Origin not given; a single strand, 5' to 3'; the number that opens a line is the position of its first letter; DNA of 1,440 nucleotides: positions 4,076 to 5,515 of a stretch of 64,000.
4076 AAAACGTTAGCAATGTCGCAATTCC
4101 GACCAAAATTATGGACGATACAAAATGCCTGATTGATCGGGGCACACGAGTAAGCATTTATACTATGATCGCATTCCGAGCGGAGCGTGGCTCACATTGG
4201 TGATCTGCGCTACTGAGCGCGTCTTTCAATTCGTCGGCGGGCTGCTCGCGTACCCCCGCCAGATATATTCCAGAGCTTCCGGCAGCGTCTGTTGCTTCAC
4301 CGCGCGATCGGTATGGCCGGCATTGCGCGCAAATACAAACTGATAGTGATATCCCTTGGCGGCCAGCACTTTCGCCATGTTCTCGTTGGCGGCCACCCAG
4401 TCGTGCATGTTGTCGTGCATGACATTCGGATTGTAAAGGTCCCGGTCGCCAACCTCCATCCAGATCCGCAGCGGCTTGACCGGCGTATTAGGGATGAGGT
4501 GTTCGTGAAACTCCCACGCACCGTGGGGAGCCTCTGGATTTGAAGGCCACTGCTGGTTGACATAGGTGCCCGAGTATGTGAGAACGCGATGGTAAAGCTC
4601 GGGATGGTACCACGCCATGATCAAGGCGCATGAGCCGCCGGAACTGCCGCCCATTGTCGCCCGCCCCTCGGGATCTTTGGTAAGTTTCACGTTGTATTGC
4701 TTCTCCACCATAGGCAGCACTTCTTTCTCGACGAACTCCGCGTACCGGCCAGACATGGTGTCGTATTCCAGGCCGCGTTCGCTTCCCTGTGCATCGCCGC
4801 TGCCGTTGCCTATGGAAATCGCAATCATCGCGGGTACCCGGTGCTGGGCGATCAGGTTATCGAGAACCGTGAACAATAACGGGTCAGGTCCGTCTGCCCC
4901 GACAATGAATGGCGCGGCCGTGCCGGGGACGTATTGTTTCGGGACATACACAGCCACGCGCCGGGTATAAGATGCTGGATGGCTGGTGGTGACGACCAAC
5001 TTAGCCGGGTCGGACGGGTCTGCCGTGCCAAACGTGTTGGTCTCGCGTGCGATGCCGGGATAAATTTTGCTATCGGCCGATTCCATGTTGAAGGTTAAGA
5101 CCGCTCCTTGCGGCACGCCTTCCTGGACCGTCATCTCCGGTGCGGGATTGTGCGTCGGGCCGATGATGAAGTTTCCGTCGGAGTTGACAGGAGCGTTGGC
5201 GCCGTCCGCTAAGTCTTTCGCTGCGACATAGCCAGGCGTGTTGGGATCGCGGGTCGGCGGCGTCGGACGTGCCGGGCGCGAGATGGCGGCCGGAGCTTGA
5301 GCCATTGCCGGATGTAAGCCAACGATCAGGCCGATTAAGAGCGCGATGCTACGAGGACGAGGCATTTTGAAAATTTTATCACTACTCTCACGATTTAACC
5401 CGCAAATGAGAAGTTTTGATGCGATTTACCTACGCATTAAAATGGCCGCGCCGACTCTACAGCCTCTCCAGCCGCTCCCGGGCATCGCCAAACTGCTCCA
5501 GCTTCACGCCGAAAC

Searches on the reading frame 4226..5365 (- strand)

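Call 8: search_protein_families(library=pfam, proteins=[window:4226-5365:-])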
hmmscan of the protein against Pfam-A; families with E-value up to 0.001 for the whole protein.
window:4226-5365:- (379 aa): 2 families
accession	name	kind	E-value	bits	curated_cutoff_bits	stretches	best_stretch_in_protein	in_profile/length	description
PF00756.26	Esterase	-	6.9e-21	75.6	22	1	135-364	8-247/251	Putative esterase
PF00326.27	Peptidase_S9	-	0.00037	20.5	22.6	1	229-356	60-192/213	Prolyl oligopeptidase family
